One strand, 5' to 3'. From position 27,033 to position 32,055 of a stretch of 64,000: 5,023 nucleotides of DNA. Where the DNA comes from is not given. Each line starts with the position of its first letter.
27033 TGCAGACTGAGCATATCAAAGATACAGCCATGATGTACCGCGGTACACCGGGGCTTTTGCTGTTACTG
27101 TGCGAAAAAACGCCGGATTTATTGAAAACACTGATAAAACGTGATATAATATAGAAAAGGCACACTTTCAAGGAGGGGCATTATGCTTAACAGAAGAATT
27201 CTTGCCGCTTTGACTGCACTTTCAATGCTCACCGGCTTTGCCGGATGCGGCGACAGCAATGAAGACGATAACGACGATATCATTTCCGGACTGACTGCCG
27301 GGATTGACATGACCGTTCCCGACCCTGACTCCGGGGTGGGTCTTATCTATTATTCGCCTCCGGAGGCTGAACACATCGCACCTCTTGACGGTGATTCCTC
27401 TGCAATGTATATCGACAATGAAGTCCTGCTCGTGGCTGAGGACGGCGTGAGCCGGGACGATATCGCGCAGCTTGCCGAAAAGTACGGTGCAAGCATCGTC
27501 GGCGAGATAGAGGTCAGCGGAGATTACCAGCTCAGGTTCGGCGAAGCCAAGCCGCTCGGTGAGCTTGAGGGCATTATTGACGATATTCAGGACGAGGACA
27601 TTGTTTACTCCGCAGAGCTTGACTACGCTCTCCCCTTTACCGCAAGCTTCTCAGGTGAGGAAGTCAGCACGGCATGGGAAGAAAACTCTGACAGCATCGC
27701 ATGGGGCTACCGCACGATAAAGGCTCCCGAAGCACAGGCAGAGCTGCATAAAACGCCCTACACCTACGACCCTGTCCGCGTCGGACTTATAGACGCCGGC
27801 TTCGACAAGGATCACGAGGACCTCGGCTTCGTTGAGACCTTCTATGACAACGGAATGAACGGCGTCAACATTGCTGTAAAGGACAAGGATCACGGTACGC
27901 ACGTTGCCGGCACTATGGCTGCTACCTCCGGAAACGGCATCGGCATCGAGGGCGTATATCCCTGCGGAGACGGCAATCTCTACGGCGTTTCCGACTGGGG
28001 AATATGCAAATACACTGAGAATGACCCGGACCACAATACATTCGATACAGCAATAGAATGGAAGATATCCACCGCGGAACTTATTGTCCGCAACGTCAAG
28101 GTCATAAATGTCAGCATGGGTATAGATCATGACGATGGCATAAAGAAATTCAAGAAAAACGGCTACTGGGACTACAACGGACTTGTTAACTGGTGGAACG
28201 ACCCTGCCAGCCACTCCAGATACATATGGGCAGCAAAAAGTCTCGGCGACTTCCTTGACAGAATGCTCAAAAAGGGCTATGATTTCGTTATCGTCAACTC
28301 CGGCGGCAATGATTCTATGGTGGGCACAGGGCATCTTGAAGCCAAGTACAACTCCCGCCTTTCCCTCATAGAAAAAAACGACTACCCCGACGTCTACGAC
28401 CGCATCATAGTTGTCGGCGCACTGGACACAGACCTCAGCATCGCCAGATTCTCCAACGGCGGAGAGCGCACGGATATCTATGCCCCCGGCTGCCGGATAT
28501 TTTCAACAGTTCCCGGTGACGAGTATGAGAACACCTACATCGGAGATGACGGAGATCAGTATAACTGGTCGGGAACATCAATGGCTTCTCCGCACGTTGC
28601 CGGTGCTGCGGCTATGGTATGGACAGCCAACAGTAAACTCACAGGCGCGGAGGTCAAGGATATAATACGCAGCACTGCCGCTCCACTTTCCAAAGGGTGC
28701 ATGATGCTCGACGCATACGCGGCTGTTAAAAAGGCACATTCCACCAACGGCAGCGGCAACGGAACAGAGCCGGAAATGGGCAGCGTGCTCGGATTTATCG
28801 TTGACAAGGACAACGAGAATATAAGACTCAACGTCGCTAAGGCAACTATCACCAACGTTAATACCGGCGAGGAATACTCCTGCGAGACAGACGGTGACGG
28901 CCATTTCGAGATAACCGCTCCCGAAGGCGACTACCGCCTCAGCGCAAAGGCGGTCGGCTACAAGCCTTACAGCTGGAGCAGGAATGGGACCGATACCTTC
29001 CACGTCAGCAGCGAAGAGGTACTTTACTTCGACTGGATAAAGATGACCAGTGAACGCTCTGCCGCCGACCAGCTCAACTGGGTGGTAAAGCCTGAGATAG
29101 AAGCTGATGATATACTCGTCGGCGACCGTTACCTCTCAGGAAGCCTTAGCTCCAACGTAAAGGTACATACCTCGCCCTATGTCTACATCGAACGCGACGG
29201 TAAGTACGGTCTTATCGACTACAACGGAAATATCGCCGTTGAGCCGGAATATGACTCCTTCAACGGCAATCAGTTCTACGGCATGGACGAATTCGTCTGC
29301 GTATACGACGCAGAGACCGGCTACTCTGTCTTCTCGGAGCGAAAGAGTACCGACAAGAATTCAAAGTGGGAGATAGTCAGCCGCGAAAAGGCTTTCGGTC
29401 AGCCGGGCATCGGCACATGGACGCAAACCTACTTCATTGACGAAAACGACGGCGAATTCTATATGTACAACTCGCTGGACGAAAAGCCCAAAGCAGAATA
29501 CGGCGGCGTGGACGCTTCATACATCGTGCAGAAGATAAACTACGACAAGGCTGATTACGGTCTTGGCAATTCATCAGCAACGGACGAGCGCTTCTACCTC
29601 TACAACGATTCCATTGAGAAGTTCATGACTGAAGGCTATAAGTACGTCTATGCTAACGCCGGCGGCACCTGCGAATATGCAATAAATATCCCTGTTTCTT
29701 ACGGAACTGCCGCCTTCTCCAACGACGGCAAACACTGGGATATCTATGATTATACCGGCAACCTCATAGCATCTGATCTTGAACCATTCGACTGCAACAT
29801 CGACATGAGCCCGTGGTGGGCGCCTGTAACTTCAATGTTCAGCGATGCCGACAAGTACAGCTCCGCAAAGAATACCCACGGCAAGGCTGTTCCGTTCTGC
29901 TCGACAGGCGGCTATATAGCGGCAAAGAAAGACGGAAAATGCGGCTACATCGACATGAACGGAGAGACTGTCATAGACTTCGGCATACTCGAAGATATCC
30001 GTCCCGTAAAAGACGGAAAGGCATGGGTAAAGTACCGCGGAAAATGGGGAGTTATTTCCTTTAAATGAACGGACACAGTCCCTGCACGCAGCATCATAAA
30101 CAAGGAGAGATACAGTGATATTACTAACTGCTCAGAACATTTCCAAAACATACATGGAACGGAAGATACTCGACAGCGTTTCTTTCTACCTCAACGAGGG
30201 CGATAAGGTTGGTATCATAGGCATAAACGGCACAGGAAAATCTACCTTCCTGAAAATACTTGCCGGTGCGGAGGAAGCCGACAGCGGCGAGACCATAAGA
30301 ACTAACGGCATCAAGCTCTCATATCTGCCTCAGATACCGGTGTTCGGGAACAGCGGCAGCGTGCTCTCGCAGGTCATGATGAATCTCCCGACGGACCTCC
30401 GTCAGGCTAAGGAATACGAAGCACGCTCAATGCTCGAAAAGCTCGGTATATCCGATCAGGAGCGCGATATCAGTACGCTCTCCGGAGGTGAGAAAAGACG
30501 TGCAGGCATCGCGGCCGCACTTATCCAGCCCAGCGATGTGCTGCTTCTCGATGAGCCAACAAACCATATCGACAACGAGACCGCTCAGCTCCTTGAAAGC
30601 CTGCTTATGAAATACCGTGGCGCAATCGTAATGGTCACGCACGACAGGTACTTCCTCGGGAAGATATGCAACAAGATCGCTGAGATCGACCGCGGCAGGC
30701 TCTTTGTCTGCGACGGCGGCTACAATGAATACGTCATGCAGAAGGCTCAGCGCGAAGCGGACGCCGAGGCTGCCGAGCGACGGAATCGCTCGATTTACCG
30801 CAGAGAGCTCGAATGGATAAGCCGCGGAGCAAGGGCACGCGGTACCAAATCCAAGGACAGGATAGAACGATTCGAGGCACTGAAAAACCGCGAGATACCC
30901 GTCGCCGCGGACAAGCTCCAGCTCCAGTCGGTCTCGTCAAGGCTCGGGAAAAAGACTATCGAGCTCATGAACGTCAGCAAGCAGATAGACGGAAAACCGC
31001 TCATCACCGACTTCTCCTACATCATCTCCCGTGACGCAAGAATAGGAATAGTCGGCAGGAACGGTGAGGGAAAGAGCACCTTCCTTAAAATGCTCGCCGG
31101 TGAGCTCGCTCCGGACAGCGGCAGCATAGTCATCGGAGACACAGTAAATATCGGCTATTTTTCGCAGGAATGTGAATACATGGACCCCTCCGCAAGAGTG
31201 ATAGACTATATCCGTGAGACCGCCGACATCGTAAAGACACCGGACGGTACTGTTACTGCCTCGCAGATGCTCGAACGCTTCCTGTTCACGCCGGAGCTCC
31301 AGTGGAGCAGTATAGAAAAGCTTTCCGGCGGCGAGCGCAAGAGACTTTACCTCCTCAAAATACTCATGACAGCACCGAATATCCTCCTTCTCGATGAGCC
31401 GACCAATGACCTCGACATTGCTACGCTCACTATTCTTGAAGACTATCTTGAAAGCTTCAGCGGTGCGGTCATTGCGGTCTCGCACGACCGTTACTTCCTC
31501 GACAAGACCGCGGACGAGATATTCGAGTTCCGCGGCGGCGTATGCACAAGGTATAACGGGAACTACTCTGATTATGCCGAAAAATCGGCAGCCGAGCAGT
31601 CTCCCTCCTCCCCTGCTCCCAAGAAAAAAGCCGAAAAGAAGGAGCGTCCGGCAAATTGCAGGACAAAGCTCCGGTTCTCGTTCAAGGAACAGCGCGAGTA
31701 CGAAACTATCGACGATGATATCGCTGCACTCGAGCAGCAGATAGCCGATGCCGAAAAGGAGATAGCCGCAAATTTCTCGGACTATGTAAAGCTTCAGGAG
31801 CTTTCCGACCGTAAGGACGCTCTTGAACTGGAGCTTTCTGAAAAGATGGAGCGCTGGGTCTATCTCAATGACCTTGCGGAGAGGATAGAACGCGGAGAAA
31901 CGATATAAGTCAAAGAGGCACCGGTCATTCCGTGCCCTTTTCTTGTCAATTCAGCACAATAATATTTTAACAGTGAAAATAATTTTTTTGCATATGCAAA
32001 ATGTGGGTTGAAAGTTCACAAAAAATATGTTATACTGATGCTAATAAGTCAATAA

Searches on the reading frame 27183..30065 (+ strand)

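Call 67: search_protein_families(library=pfam, proteins=[window:27183-30065:+], max_evalue=0.00001)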
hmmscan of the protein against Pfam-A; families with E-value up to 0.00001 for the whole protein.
window:27183-30065:+ (961 aa): 4 families
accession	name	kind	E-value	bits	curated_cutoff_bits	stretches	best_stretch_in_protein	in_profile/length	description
PF00082.27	Peptidase_S8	-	8.2e-34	117.7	21.8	1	198-513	4-274/288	Subtilase family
PF14903.11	WG_beta_rep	-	7.4e-11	42.3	25.6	1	921-955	2-35/35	WG containing repeat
PF13620.12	CarboxypepD_reg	-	1e-08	35.9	32.3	1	535-597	2-63/82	Carboxypeptidase regulatory-like domain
PF13715.12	CarbopepD_reg_2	-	6.2e-06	26.6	32.2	0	538-597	4-59/88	CarboxypepD_reg-like domain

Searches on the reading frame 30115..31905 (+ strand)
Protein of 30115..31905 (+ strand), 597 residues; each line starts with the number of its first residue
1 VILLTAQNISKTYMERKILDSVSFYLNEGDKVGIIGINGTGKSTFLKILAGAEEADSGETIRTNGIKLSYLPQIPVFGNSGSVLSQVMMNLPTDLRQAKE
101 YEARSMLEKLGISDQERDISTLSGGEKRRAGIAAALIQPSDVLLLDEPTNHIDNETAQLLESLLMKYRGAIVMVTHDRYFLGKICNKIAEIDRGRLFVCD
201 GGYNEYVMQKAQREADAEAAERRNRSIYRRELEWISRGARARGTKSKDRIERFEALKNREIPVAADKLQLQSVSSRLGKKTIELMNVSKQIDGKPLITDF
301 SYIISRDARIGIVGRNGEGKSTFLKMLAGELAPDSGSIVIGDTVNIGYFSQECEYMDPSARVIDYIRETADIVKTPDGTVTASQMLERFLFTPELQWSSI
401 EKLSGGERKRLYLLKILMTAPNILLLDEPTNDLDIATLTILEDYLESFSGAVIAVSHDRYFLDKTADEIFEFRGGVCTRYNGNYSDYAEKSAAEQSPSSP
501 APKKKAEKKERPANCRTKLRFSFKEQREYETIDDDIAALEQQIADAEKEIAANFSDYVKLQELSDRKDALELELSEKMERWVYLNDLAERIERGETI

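Call 67: search_protein_families(library=pfam, proteins=[window:30115-31905:+], max_evalue=0.00001)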
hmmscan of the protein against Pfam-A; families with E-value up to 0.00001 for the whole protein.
window:30115-31905:+ (597 aa): 6 families
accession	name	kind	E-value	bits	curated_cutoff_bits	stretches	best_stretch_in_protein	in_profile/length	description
PF00005.33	ABC_tran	-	3.1e-50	170.8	25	2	19-150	1-137/137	ABC transporter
PF16326.10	ABC_tran_CTD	-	3.9e-21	75.5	32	1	520-585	1-68/69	ABC transporter C-terminal domain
PF13304.12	AAA_21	-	6e-15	56.5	27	0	114-180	230-302/304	AAA domain, putative AbiEii toxin, Type IV TA system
PF12848.13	ABC_tran_Xtn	-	3.2e-12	46.8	25.9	1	190-262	2-76/85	ABC transporter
PF02463.25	SMC_N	-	5.8e-09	36.1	40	0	97-183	117-204/220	RecF/RecN/SMC N terminal domain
PF01926.29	MMR_HSR1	-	6.2e-06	26.7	21.9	0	309-332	1-24/113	50S ribosome-binding GTPase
